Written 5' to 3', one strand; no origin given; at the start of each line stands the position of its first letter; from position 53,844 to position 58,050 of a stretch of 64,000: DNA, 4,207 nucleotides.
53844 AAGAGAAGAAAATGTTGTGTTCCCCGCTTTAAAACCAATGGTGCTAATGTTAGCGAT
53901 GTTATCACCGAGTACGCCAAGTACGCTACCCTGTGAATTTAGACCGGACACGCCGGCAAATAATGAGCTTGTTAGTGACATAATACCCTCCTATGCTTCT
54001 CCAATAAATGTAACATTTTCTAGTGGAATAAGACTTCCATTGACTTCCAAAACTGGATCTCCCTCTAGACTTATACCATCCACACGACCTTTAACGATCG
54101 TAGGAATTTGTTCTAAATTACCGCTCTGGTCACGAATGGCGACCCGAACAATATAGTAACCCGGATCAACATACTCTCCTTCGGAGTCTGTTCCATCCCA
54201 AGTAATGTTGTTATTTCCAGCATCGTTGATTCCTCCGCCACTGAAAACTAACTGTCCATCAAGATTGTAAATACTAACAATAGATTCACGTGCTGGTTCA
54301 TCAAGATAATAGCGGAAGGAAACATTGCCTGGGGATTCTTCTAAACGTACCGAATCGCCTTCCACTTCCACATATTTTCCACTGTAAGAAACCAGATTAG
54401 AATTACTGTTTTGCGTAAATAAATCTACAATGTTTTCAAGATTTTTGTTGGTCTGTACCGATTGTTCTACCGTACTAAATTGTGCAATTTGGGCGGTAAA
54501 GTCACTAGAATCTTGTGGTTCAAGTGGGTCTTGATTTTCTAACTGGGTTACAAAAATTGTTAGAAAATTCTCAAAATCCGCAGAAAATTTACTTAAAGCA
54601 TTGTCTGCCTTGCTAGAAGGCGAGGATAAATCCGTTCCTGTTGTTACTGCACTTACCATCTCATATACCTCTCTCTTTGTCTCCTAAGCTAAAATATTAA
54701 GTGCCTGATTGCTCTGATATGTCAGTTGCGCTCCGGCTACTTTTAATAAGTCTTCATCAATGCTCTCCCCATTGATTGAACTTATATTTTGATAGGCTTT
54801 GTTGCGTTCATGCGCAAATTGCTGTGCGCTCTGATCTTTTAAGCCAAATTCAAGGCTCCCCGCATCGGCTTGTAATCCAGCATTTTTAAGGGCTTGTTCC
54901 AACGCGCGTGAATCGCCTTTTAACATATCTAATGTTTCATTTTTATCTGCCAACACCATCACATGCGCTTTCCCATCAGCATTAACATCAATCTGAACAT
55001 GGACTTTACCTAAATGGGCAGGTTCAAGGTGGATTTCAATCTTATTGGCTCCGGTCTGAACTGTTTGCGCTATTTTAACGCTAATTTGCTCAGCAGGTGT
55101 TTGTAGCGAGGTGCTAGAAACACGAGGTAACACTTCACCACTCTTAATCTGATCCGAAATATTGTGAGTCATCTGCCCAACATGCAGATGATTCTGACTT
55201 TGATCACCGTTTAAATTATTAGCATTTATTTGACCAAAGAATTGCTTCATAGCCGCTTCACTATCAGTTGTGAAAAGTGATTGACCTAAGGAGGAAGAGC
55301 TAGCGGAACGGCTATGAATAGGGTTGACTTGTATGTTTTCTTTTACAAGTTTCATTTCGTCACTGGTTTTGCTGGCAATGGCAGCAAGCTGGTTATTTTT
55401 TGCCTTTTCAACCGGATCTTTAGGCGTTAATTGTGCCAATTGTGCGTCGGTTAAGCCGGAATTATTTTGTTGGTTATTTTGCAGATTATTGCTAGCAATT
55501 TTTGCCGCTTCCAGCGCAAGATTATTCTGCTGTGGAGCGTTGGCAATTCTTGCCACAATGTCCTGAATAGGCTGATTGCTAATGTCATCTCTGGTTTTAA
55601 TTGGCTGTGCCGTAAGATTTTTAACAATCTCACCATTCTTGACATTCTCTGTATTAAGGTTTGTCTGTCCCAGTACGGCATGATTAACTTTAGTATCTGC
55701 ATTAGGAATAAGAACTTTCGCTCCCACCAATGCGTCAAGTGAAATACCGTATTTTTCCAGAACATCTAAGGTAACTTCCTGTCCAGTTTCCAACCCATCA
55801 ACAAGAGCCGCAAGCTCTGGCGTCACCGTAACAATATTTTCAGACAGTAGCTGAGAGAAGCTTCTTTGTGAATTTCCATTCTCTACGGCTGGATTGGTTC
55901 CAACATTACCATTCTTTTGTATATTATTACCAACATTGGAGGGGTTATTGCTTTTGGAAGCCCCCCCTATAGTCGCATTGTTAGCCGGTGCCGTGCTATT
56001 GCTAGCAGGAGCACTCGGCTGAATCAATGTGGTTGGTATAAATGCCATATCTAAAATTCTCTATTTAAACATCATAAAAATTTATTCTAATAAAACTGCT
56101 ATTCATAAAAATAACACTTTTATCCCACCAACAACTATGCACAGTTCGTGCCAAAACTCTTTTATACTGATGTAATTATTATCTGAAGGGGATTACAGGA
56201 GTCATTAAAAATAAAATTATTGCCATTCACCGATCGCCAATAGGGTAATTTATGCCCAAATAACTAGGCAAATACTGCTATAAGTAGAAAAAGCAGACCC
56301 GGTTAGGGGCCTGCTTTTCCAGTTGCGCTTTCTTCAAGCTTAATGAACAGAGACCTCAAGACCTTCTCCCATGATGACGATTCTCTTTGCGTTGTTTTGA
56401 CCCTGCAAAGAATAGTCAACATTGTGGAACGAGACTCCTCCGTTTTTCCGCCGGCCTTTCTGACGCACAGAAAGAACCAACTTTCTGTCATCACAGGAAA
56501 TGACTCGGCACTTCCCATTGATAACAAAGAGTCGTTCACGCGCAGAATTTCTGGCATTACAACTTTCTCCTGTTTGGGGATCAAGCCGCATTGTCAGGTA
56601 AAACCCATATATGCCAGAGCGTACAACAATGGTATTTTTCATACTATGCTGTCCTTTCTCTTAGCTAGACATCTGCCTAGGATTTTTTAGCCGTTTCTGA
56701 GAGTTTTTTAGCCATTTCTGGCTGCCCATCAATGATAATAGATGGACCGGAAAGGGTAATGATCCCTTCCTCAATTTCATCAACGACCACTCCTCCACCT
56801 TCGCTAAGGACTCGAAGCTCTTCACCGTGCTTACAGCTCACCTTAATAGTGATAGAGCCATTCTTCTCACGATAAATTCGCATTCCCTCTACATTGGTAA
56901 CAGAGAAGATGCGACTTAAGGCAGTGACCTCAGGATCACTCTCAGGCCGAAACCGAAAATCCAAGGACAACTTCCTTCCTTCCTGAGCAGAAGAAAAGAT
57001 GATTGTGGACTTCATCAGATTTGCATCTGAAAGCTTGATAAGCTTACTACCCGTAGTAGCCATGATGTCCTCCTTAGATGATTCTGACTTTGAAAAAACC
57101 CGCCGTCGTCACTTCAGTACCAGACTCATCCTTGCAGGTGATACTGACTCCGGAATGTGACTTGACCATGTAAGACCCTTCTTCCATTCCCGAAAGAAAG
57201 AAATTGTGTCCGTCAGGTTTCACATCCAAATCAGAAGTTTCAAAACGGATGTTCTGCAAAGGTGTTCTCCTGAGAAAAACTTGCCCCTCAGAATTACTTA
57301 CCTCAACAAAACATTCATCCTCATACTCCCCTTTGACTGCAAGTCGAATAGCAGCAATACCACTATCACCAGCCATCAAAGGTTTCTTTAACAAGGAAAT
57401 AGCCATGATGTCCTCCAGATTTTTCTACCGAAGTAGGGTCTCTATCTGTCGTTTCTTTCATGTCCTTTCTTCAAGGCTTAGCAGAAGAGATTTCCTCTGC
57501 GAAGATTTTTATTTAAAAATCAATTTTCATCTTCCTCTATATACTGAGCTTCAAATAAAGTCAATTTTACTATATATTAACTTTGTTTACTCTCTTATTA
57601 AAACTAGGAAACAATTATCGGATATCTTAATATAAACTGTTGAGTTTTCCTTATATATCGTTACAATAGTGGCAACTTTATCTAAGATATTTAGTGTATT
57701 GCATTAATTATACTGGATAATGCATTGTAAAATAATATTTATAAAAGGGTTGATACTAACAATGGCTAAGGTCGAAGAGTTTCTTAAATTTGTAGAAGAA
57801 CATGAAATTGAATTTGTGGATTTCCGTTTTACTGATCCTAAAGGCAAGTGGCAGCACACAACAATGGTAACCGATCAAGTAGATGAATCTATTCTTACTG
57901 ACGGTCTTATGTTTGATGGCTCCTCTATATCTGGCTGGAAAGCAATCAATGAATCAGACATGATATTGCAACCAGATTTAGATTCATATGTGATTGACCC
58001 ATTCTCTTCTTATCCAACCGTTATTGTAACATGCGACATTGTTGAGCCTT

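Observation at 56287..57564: Self-contained operon of three unclassifiable small proteins between the flagellar hook operon and glnA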

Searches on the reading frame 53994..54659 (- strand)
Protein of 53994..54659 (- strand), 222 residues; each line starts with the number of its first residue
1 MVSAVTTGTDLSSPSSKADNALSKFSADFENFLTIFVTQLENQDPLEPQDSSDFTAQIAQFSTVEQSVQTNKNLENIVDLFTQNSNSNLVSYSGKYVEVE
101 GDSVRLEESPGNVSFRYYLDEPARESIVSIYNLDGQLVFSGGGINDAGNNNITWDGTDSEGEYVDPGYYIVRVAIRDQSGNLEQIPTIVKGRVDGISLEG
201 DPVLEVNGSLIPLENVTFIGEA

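Call 29: search_protein_families(library=pfam, proteins=[window:53994-54659:-], max_evalue=0.001)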
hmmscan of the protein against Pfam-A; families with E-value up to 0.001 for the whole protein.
window:53994-54659:- (222 aa): 3 families
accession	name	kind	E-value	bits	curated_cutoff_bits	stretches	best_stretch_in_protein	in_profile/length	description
PF03963.19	FlgD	-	1e-19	70.9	27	1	8-75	7-74/75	Flagellar hook capping protein - N-terminal region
PF13860.13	FlgD_ig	-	1.6e-11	44.5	27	1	102-175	2-75/79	FlgD Ig-like domain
PF13861.12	FLgD_tudor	-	2.6e-05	24.8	26.9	1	90-217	7-58/58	FlgD Tudor-like domain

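Call 50: find_related_loci(query=window:53994-54659:-, collection=genome_contigs, flank=10000)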
Query window:53994-54659:- (222 aa) in genome_contigs; peptide patterns used: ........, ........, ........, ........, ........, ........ (x = any residue, [..] = any of these).
337 stretches matched a pattern; 231 encode a relative of the query (tblastn E <= 1e-3); the best 80 are kept; 80 distinct loci.
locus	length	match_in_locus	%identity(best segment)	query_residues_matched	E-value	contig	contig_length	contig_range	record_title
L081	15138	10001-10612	39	21-221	1e-38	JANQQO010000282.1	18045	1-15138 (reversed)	MAG: Rickettsiales bacterium isolate IP29b_bin.3 k99_2947912, whole genome shotgun sequence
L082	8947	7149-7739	39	1-199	2e-38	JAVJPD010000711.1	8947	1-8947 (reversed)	MAG: Rhodospirillales bacterium isolate A1-SPW-39 k141_45486, whole genome shotgun sequence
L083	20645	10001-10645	38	1-216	1e-37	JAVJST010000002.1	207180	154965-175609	MAG: Rhodospirillales bacterium isolate G1-WW12-23 k141_70221, whole genome shotgun sequence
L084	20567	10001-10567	38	11-200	4e-36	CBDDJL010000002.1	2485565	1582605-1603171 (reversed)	MAG: Rhodospirillales bacterium isolate 31c28a96-7474-444d-91f1-dcec9bbdbe2f genome assembly, contig: contig_2, whole ge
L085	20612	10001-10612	39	16-219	2e-35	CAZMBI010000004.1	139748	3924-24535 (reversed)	MAG TPA_asm: uncultured Azospirillaceae bacterium isolate SRP141376_co5_81 genome assembly, contig: NODE_191_length_1397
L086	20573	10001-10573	35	1-193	7e-35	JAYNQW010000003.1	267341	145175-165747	MAG: Rhodospirillaceae bacterium isolate 139539_COM_concoct_bins.tsv.212 NODE_17_length_267341_cov_7.143225, whole genom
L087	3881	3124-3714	37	25-222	7e-34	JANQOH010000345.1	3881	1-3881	MAG: Alphaproteobacteria bacterium isolate IP29b_bin.128 k99_182269, whole genome shotgun sequence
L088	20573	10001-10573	39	29-219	3e-33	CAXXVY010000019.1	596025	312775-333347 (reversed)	MAG: Rhodospirillales bacterium isolate 2c1bb9af-74c6-4100-bff3-425e3d5e9a22 genome assembly, contig: contig_19, whole g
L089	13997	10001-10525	38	23-199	3e-33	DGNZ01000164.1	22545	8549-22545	MAG TPA_asm: Rhodospirillaceae bacterium UBA4479 UBA4479_contig_31533, whole genome shotgun sequence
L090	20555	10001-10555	36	11-196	1e-31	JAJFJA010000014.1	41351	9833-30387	MAG: Alphaproteobacteria bacterium isolate OFTM349 OFTM349_13, whole genome shotgun sequence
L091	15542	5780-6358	35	29-222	1e-31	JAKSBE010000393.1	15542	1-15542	MAG: Kiloniellales bacterium isolate MAG.149 k141_3004426, whole genome shotgun sequence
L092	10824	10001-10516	37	28-199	2e-31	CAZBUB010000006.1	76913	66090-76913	MAG TPA_asm: uncultured Desulfohalobiaceae bacterium isolate SRP252850_co1_107 genome assembly, contig: NODE_337_length_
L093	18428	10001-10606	35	1-204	3e-31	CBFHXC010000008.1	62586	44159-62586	MAG: Rhodospirillales bacterium isolate Co_bin_279_indstr genome assembly, contig: Co_bin_279_indstr_c8, whole genome sh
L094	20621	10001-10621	37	16-221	2e-30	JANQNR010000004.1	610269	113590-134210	MAG: Rickettsiales bacterium isolate IP29b_bin.103 k99_2987355, whole genome shotgun sequence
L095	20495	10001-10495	37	7-173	1e-30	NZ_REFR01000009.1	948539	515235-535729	Eilatimonas milleporae strain DSM 25217 Ga0170459_101, whole genome shotgun sequence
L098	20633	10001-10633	34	12-216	1e-29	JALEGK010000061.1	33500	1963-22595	MAG: Rickettsiales bacterium isolate CC_bin32 k97_176361, whole genome shotgun sequence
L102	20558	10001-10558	37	41-221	7e-26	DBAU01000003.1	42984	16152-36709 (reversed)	MAG TPA_asm: Alphaproteobacteria bacterium UBA1002 UBA1002_contig_425, whole genome shotgun sequence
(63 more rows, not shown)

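Call 53: search_protein_families(library=pfam, proteins=[L090:7528-7917:+, L090:7907-8335:+, L090:8377-8607:+, L095:7691-8077:+, L102:7690-8121:+, L085:7437-8009:+, L098:7542-8075:+, L089:7003-7851:+, L094:6943-8298:+, L084:7423-8049:-], max_evalue=0.01)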
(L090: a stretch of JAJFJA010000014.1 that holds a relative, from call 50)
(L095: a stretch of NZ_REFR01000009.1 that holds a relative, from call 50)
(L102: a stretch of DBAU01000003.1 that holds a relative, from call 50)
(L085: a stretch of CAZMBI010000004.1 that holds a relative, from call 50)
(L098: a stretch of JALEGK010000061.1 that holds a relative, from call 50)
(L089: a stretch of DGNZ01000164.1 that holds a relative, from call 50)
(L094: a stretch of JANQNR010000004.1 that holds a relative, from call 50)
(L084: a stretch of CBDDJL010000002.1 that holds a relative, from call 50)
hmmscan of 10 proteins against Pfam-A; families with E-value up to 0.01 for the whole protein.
L090:7528-7917:+ (130 aa): 1 family
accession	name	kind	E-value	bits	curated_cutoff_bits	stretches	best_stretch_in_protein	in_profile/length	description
PF07378.16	FlbT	-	3.6e-34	117.9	27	1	3-125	1-125/125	Flagellar protein FlbT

L090:7907-8335:+ (143 aa): 1 family
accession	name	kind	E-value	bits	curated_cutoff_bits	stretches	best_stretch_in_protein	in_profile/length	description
PF07309.16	FlaF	-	1e-26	93.6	23.6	1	8-118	2-113/113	Flagellar protein FlaF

L090:8377-8607:+ (77 aa): 0 families

L095:7691-8077:+ (129 aa): 0 families

L102:7690-8121:+ (144 aa): 1 family
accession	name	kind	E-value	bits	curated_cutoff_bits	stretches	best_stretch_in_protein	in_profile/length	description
PF10768.14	FliX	-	2.8e-30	106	25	1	1-139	1-135/135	Class II flagellar assembly regulator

L085:7437-8009:+ (191 aa): 1 family
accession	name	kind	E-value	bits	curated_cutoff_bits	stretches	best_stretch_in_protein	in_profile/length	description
PF02561.19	FliS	-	7.5e-22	78.2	26.7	1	5-117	1-114/115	Flagellar protein FliS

L098:7542-8075:+ (178 aa): 1 family
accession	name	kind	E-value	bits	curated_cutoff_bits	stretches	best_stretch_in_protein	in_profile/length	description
PF02561.19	FliS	-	4.7e-25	88.5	26.7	1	8-120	1-114/115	Flagellar protein FliS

L089:7003-7851:+ (283 aa): 0 families

L094:6943-8298:+ (452 aa): 3 families
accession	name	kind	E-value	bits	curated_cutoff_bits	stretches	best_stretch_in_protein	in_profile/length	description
PF00006.31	ATP-synt_ab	-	6.6e-86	287.8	29.5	1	151-362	1-213/213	ATP synthase alpha/beta family, nucleotide-binding domain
PF18269.6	T3SS_ATPase_C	-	1e-20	73.8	22.7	1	371-440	3-72/72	T3SS EscN ATPase C-terminal domain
PF02874.29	ATP-synt_ab_N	-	4.9e-05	24.2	20.9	1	25-89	4-65/69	ATP synthase alpha/beta family, beta-barrel domain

L084:7423-8049:- (209 aa): 1 family
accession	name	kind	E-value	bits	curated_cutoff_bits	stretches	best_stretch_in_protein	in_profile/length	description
PF07378.16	FlbT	-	5.9e-33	114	27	1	51-170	1-122/125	Flagellar protein FlbT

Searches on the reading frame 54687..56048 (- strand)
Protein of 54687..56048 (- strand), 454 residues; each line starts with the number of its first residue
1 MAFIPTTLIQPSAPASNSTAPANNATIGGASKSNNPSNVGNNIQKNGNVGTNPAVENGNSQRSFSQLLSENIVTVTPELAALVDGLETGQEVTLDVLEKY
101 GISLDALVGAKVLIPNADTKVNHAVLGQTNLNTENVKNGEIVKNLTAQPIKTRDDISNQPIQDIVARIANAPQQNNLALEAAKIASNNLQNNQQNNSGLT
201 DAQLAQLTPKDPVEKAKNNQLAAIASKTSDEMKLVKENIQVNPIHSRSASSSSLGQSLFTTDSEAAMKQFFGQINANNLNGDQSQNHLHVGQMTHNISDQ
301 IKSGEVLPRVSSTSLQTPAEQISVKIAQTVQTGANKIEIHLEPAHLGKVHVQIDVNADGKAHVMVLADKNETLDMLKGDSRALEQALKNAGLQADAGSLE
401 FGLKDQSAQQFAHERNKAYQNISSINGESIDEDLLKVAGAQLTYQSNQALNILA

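Call 13: find_related_loci(query=window:54687-56048:-, collection=genome_contigs, flank=10000)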
Query window:54687-56048:- (454 aa) in genome_contigs; peptide patterns used: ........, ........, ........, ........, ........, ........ (x = any residue, [..] = any of these).
107 stretches matched a pattern, but none encodes a relative of the query by tblastn (E <= 1e-3).

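Call 29: search_protein_families(library=pfam, proteins=[window:54687-56048:-], max_evalue=0.001)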
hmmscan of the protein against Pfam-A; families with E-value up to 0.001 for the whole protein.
window:54687-56048:- (454 aa): 1 family
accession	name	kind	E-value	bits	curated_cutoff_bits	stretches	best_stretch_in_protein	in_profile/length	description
PF02120.21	Flg_hook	-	3.4e-16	59.3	29.8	1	325-406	3-81/85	Flagellar hook-length control protein FliK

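Call 60: find_related_loci(query=window:54687-56048:-, collection=metagenome_contigs, flank=10000)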
Query window:54687-56048:- (454 aa) in metagenome_contigs; peptide patterns used: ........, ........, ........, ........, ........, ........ (x = any residue, [..] = any of these).
267 stretches matched a pattern, but none encodes a relative of the query by tblastn (E <= 1e-3).

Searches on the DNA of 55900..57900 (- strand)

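Call 24: search_rna_families(source=window, start=55900, end=57900, threshold=evalue, max_evalue=1)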
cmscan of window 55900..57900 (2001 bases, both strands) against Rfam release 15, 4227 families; matches with E-value up to 1: 0.
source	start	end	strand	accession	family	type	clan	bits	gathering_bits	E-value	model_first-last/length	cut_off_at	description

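Call 42: search_dna_similar(query=window:56340-57406:-, collection=phages, mode=distant, max_evalue=0.01)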
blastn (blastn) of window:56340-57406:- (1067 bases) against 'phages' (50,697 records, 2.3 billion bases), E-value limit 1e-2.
No match.

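Call 43: search_dna_similar(query=window:56340-57406:-, collection=plasmids, mode=distant, max_evalue=0.01)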
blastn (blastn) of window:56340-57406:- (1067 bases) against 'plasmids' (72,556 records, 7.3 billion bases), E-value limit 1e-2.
No match.

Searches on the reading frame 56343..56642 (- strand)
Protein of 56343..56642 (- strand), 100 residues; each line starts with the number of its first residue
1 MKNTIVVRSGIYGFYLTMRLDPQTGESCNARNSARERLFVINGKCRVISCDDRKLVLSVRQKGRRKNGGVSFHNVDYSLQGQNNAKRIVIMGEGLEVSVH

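Call 3: search_protein_families(library=pfam, proteins=[window:56343-56642:-], max_evalue=1)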
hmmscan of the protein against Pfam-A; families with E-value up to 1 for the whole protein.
window:56343-56642:- (100 aa): 0 families

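Call 4: search_protein_families(library=ncbifam, proteins=[window:56343-56642:-], max_evalue=1)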
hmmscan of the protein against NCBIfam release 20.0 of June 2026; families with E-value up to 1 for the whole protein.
window:56343-56642:- (100 aa): 0 families

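Call 5: search_protein_families(library=padloc, proteins=[window:56343-56642:-], max_evalue=1)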
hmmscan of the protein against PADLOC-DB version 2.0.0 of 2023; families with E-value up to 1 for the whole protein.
window:56343-56642:- (100 aa): 0 families

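Call 6: search_protein_families(library=phrogs, proteins=[window:56343-56642:-], max_evalue=1)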
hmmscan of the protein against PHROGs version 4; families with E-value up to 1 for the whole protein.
window:56343-56642:- (100 aa): 1 family
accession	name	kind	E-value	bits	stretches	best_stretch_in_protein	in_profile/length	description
phrog_13610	-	unknown function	0.05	14.9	1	12-64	30-82/106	-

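Call 11: find_homologous_proteins(query=window:56343-56642:-, max_evalue=0.01)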
Query window:56343-56642:- (100 aa): 1 proteins with E <= 0.01 among 1 candidates.
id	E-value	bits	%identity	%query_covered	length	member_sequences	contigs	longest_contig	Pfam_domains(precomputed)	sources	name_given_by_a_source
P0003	1.4e-59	216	100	100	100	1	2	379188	-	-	-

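Call 19: search_solved_structures(query=window:56343-56642:-, max_evalue=10)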
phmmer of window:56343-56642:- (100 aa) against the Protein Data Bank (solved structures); distinct sequences matched with E-value up to 10: 2.
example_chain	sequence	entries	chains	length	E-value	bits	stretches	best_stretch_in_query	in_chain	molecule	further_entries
6mnj_A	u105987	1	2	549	0.27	14.6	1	9-79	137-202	Hz136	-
2ffg_A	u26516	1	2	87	1.2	12.6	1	25-77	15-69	ykuJ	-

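Call 48: search_dna_similar(query=window:56343-56642:-, collection=phages, mode=protein, max_evalue=1)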
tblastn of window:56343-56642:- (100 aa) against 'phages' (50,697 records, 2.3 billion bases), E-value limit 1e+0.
No match.

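Call 69: search_dna_similar(query=window:56343-56642:-, collection=plasmids, mode=protein, max_evalue=1)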
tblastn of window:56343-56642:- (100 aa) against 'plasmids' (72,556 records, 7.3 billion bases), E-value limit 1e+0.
No match.
